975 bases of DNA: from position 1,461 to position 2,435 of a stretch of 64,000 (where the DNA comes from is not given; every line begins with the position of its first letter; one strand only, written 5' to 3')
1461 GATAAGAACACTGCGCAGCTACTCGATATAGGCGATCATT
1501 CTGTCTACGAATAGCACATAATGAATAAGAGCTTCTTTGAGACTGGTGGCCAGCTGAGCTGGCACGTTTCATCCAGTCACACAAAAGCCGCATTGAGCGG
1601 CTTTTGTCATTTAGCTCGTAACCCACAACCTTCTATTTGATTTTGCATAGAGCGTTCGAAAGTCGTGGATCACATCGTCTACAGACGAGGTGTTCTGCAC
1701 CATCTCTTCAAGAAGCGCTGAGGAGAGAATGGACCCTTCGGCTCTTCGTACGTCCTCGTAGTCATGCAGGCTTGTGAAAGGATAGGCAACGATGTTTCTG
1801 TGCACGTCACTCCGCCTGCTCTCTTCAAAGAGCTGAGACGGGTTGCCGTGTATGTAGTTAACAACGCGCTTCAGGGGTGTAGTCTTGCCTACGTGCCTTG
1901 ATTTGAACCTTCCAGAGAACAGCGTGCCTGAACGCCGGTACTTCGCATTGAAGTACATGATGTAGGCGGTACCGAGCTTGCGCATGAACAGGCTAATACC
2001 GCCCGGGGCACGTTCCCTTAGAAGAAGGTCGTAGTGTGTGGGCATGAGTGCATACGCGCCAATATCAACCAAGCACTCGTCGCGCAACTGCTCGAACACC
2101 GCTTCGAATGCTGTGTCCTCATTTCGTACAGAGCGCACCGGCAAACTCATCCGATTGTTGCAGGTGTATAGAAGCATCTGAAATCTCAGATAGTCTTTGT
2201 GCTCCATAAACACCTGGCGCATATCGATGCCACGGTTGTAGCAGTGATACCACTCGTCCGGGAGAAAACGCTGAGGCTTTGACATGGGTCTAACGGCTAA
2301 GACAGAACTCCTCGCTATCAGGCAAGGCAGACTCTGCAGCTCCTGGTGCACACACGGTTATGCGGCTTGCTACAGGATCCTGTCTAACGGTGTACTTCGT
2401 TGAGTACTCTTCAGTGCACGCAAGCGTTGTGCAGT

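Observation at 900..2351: Accessory patch at the end of the pilus operon: ParD/RelE-like TA pair plus a Y1-transposase (RAYT-like) homologue with a degenerate HuH motif, flanked by twin hairpins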

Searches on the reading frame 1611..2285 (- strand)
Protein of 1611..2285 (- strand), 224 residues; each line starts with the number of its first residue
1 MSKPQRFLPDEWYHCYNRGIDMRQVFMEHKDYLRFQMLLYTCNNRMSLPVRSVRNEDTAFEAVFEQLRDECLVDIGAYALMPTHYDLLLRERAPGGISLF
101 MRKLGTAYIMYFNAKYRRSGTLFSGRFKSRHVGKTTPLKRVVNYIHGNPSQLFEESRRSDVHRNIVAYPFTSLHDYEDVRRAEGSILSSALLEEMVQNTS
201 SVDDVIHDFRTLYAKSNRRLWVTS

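Call 3: search_protein_families(library=pfam, proteins=[window:1611-2285:-], max_evalue=1)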
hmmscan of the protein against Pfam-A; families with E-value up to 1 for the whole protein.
window:1611-2285:- (224 aa): 1 family
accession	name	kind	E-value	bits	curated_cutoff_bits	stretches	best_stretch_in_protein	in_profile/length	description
PF01797.21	Y1_Tnp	-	1.9e-06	28.4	23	1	57-147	25-120/121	Transposase IS200 like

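Call 4: search_protein_families(library=ncbifam, proteins=[window:1611-2285:-], max_evalue=1)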
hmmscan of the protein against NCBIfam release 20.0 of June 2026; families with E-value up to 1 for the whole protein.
window:1611-2285:- (224 aa): 1 family
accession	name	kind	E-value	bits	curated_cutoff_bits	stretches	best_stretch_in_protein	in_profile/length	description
NF047646.1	REP_Tyr_transpos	equivalog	4.1e-06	26.7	80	1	48-149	22-131/146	REP-associated tyrosine transposase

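Call 10: find_homologous_proteins(query=window:1611-2285:-)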
Query window:1611-2285:- (224 aa): 117 proteins with E <= 0.001 among 245 candidates.
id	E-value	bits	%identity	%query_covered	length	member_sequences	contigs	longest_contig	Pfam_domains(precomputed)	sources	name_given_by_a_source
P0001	4.2e-142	489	95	100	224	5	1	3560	PF01797.22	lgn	-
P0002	3.0e-132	457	88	100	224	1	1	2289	PF01797.22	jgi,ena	-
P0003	2.3e-119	415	79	100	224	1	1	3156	PF01797.22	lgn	-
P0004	1.3e-66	242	50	99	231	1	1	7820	PF01797.22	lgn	-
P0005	1.7e-65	239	52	99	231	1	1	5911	PF01797.22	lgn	-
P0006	4.7e-61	224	48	96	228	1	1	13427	PF01797.22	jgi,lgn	jgi:putative transposase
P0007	6.0e-61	224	48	99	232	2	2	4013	-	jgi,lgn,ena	-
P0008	3.8e-57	212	49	93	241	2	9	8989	PF01797.22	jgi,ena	-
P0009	6.0e-56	208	47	93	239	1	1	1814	-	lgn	-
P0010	8.2e-56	207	47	96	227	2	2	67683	PF01797.22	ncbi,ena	-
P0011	3.1e-55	205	45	99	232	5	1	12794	-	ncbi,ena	-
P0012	3.4e-55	205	45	93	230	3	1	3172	-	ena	-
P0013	7.5e-55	204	46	92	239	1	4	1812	PF01797.22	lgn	-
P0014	9.6e-55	204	43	98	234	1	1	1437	-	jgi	jgi:putative transposase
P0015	1.9e-54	203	46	90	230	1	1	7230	PF01797.22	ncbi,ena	-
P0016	7.8e-54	201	47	95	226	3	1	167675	PF01797.22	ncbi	-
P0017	8.2e-54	201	44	99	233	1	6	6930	PF01797.22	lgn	-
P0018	1.0e-53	200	42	96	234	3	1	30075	PF01797.22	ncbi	ncbi:MAG: transposase [Candidatus Paceibacterota bacterium]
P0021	5.4e-53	198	44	97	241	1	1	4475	PF01797.22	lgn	-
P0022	1.7e-52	196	44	96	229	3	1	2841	PF01797.22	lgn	-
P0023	4.0e-52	195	47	90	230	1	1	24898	PF01797.22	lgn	-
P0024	9.4e-52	194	43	97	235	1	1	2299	PF01797.22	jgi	jgi:putative transposase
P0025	1.4e-51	193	47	89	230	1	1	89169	PF01797.22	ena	-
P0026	7.8e-51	191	48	88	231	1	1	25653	PF01797.22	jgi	jgi:putative transposase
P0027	3.1e-50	189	45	90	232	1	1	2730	PF01797.22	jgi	jgi:putative transposase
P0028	1.8e-49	186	44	92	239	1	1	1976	PF01797.22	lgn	-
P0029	1.8e-48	183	47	92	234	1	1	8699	PF01797.22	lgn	-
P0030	3.0e-46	176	42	93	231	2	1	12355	PF01797.22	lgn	-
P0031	9.7e-46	174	43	93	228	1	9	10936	PF01797.22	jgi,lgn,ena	-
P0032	2.8e-45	173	51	77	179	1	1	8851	PF01797.22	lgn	-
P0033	1.7e-44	170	44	83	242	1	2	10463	PF01797.22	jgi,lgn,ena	-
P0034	1.9e-44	170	40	92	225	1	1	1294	PF01797.22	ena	-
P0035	3.3e-44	169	40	93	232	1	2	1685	PF01797.22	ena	-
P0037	8.7e-44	168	42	96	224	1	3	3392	PF01797.22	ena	-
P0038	1.1e-43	168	42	97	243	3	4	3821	PF01797.22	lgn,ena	-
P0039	1.6e-43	167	43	90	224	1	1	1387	PF01797.22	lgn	-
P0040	1.7e-43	167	45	86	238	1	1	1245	PF01797.22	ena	-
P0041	2.0e-43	167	43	92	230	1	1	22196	PF01797.22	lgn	-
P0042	4.2e-43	166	43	97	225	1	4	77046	PF01797.22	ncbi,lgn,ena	-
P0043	1.0e-42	164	40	90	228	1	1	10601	PF01797.22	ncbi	-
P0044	1.4e-42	164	42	93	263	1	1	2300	PF01797.22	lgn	-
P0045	2.2e-42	163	46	77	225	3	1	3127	PF01797.22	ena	-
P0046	2.2e-42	163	40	96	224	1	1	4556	PF01797.22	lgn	-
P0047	2.5e-42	163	47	82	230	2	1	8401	PF01797.22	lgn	-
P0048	3.0e-42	163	43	97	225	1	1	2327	PF01797.22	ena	-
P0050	3.5e-42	163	43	93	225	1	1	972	PF01797.22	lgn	-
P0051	3.7e-42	163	40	88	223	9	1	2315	PF01797.22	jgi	jgi:putative transposase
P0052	4.3e-42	162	39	90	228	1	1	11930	PF01797.22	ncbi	-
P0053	4.4e-42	162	52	69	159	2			PF01797.22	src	-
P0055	6.4e-42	162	43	94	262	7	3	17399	PF01797.22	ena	-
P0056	8.3e-42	161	44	86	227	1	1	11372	PF01797.22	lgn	-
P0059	1.5e-41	161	37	96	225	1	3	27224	PF01797.22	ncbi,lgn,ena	-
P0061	3.2e-41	159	44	79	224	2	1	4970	PF01797.22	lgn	-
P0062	4.6e-41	159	40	96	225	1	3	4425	PF01797.22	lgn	-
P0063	5.2e-41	159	41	85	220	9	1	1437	PF01797.22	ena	-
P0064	6.0e-41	159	41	96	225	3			PF01797.22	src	-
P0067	9.0e-41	158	45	84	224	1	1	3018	PF01797.22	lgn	-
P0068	1.1e-40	158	39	93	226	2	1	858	PF01797.22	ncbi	-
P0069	1.1e-40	158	42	86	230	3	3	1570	PF01797.22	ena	-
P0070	1.2e-40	158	44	88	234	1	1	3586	PF01797.22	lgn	-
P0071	1.5e-40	157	43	86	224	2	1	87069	PF01797.22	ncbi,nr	ncbi:MAG: transposase [bacterium]|nr:transposase [bacterium]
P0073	2.5e-40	157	40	82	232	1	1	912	PF01797.22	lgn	-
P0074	3.0e-40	156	43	92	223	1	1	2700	PF01797.22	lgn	-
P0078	9.2e-40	155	41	93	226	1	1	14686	PF01797.22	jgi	jgi:putative transposase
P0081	1.8e-39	154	43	79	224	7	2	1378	PF01797.22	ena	-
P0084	3.3e-39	153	42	93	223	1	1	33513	PF01797.22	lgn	-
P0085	3.5e-39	153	45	79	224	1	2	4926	PF01797.22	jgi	jgi:putative transposase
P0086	4.3e-39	153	42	83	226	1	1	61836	PF01797.22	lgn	-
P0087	7.4e-39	152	43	79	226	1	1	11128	PF01797.22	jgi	jgi:putative transposase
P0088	7.6e-39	152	41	96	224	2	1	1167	PF01797.22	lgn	-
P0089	1.0e-38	151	44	76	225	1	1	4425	PF01797.22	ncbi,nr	ncbi:MAG: transposase [bacterium]|nr:transposase [bacterium]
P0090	2.3e-38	150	50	66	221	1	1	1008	PF01797.22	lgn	-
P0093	5.4e-38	149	42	79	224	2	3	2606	PF01797.22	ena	-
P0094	5.6e-38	149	44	79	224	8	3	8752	PF01797.22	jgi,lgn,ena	-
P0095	6.5e-38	149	45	76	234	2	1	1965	PF01797.22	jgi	jgi:REP element-mobilizing transposase RayT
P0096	8.3e-38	148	39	94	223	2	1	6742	PF01797.22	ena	-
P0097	9.6e-38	148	40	83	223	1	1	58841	PF01797.22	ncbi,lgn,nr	ncbi:transposase [Candidatus Kaiserbacteria bacterium]|nr:transposase [Candidatus Kaiserbacteria bac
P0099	3.5e-37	146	42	91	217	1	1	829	PF01797.22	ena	-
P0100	8.7e-37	145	41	83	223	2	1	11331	PF01797.22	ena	-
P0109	1.9e-33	134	42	79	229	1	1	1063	PF01797.22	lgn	-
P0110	1.1e-31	128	45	65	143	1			PF01797.22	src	-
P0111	2.9e-31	127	38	92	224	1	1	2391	PF01797.22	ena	-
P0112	7.1e-26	109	48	55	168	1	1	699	PF01797.22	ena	-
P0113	1.3e-23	102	36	85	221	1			PF01797.22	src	-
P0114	4.6e-23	100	35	85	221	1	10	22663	PF01797.22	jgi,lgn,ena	-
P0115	1.6e-20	92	41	62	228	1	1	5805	PF01797.22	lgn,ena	-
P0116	5.7e-19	87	40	62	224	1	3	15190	PF01797.22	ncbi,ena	-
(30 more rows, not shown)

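Call 13: find_encoding_contigs(protein=P0001, flank=10000)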
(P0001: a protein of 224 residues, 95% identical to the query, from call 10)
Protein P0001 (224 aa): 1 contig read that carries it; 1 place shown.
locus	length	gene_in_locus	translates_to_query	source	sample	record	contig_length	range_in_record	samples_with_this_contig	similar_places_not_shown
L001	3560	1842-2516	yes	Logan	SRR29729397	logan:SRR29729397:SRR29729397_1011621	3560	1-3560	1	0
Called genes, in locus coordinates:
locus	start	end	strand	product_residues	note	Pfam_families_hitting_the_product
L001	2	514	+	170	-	?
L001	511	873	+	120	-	-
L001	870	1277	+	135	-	-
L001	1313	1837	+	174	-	PF07963:N_methyl (faint)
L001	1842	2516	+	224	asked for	PF01797:Y1_Tnp (weak)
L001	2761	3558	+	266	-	?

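Call 14: find_encoding_contigs(protein=P0003, flank=10000)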
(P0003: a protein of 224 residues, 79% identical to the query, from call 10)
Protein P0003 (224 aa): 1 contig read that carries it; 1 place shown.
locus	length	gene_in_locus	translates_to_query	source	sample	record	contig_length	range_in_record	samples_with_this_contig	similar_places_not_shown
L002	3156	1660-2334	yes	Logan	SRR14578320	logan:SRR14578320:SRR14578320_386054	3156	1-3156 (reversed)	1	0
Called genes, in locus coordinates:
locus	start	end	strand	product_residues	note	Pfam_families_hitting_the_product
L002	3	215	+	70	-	?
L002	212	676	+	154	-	-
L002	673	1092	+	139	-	-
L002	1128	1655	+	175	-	PF07963:N_methyl (weak)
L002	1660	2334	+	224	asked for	PF01797:Y1_Tnp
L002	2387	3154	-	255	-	?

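Call 18: find_encoding_contigs(protein=P0002, flank=10000)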
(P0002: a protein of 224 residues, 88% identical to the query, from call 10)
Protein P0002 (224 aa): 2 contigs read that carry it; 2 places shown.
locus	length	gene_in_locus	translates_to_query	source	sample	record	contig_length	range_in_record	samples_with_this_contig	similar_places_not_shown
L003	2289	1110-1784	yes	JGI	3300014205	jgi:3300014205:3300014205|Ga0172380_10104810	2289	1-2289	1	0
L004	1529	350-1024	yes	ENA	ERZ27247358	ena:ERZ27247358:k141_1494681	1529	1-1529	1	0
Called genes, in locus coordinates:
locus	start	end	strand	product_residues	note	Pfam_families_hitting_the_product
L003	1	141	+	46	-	?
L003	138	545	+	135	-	-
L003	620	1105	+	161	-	PF07963:N_methyl (faint)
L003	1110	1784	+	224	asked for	PF01797:Y1_Tnp (weak)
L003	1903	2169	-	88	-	-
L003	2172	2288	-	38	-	?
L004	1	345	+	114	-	?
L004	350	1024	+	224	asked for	PF01797:Y1_Tnp (weak)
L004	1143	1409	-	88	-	-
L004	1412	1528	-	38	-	?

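Call 19: find_related_loci(query=window:1611-2285:-, collection=genome_contigs, flank=10000)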
Query window:1611-2285:- (224 aa) in genome_contigs; peptide patterns used: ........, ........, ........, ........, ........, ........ (x = any residue, [..] = any of these).
81 stretches matched a pattern; 41 encode a relative of the query (tblastn E <= 1e-3); 41 distinct loci.
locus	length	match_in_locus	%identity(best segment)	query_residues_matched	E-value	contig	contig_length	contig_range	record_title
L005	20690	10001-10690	47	1-216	4e-59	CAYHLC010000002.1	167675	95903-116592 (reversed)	MAG TPA_asm: uncultured Candidatus Saccharibacteria bacterium isolate ERP119705_co13_82 genome assembly, contig: NODE_78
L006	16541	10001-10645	41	7-212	2e-52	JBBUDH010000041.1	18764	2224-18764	MAG: Patescibacteria group bacterium isolate H43-bin093_1 H43_bin093_1_000000000041, whole genome shotgun sequence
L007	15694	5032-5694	39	1-215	3e-50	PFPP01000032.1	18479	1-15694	MAG: Candidatus Kaiserbacteria bacterium CG_4_10_14_0_2_um_filter_50_16 CG_4_10_14_0.2_scaffold_1239_c, whole genome sho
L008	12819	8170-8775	42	1-197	2e-49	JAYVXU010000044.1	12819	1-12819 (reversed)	MAG: Candidatus Adlerbacteria bacterium isolate GL85_DN_metabinner_15 GL85_DN_metabinner_15_43, whole genome shotgun seq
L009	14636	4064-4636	46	1-188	9e-49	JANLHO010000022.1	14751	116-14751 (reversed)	MAG: Patescibacteria group bacterium isolate P6-19 k99_262386, whole genome shotgun sequence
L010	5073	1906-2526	40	7-208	5e-48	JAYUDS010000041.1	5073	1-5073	MAG: Candidatus Adlerbacteria bacterium isolate GFS_7244 GFS_7244_40, whole genome shotgun sequence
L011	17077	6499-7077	44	5-192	3e-47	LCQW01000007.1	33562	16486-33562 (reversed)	MAG: Candidatus Kaiserbacteria bacterium GW2011_GWA2_52_12 UY67_C0007, whole genome shotgun sequence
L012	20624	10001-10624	38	10-211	5e-47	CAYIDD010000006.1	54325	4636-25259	MAG TPA_asm: uncultured Candidatus Saccharibacteria bacterium isolate ERP119705_co18_166 genome assembly, contig: NODE_4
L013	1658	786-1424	39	7-216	3e-48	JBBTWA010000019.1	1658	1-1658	MAG: Patescibacteria group bacterium isolate H43-bin063_1 H43_bin063_1_000000000019, whole genome shotgun sequence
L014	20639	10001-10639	38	10-218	4e-47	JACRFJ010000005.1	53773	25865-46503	MAG: Candidatus Kaiserbacteria bacterium isolate NC_groundwater_1722_Pr3_B-0.1um_52_27 SR-2_scaffold_141_259962, whole g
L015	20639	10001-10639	38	7-213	1e-46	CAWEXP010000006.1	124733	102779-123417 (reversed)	MAG: Candidatus Kaiserbacteria bacterium isolate MFD04780.bin.1.84 genome assembly, contig: contig_24154, whole genome s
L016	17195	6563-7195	39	10-214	1e-46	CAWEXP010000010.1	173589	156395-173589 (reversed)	MAG: Candidatus Kaiserbacteria bacterium isolate MFD04780.bin.1.84 genome assembly, contig: contig_47547, whole genome s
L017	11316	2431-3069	39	7-216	3e-46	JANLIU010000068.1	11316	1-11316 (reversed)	MAG: Candidatus Parcubacteria bacterium isolate S40-23 k99_487323, whole genome shotgun sequence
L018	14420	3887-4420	46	1-173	1e-46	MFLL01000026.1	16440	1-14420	MAG: Candidatus Kaiserbacteria bacterium RIFCSPHIGHO2_02_FULL_55_25 rifcsphigho2_02_scaffold_6253, whole genome shotgun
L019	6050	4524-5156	42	7-215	4e-46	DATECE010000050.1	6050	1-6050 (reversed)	MAG TPA_asm: Candidatus Paceibacterota bacterium isolate SMAG_U8263 k141_2271575, whole genome shotgun sequence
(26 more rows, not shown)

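Call 21: find_related_loci(query=window:1611-2285:-, collection=metagenome_contigs, flank=10000)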
Query window:1611-2285:- (224 aa) in metagenome_contigs; peptide patterns used: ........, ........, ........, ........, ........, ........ (x = any residue, [..] = any of these).
150 stretches matched a pattern; 88 encode a relative of the query (tblastn E <= 1e-3); the best 80 are kept; 80 distinct loci.
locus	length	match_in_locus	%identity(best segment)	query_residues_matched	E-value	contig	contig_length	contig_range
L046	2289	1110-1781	88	1-224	9e-147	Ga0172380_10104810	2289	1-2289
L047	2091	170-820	50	9-217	3e-70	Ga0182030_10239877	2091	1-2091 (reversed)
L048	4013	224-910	48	1-221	8e-68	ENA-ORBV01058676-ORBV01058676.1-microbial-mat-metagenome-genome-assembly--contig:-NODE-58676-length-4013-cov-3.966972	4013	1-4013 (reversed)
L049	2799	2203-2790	51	1-188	1e-60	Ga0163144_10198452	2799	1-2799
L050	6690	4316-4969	43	1-208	5e-53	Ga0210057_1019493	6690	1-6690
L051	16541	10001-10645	41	7-212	2e-52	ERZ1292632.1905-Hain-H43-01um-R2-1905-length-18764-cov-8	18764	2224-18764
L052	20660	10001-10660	43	1-218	6e-52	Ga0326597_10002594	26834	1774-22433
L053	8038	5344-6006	39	1-215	2e-50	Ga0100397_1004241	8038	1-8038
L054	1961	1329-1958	43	1-206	2e-51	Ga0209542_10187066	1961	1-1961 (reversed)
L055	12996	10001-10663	39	1-215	2e-50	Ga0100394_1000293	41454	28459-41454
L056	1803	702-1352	41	7-215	2e-51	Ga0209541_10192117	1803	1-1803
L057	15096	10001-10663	38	1-215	3e-50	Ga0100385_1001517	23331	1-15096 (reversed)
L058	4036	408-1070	43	1-215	2e-50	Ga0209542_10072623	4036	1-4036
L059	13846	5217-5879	39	1-215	3e-50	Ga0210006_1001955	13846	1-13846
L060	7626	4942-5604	39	1-215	3e-50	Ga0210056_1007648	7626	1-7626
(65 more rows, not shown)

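Call 34: find_encoding_contigs(protein=P0011, flank=10000, max_places=3)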
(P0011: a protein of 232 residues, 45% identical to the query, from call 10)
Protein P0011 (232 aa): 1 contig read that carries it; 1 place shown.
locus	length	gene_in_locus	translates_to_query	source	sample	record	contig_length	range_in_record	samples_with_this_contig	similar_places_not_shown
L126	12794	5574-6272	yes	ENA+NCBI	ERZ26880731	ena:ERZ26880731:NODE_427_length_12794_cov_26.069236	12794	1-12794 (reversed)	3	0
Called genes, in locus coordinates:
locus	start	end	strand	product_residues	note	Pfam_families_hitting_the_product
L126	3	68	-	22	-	?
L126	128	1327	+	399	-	PF00437:T2SSE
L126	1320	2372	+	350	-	PF00482:T2SSF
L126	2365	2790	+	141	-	-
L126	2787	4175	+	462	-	-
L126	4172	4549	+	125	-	PF07963:N_methyl (weak)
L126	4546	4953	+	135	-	-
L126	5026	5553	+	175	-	PF07963:N_methyl (weak)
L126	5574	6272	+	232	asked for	-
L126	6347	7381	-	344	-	PF00268:Ribonuc_red_sm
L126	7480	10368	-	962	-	PF03477:ATP-cone, PF00317:Ribonuc_red_lgN, PF02867:Ribonuc_red_lgC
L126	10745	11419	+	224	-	PF00072:Response_reg, PF00486:Trans_reg_C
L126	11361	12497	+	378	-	PF00512:HisKA, PF02518:HATPase_c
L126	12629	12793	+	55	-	?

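Call 35: find_encoding_contigs(protein=P0005, flank=10000, max_places=3)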
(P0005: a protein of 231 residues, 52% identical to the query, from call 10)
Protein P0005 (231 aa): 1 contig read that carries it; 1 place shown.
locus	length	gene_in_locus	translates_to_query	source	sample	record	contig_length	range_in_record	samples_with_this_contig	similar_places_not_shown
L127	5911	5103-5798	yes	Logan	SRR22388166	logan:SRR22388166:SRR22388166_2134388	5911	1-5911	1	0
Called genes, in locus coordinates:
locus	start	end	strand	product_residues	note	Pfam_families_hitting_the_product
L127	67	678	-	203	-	-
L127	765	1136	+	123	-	-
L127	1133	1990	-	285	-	-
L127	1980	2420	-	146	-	-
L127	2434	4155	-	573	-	-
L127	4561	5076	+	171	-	PF07963:N_methyl (weak)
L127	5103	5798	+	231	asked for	PF01797:Y1_Tnp (weak)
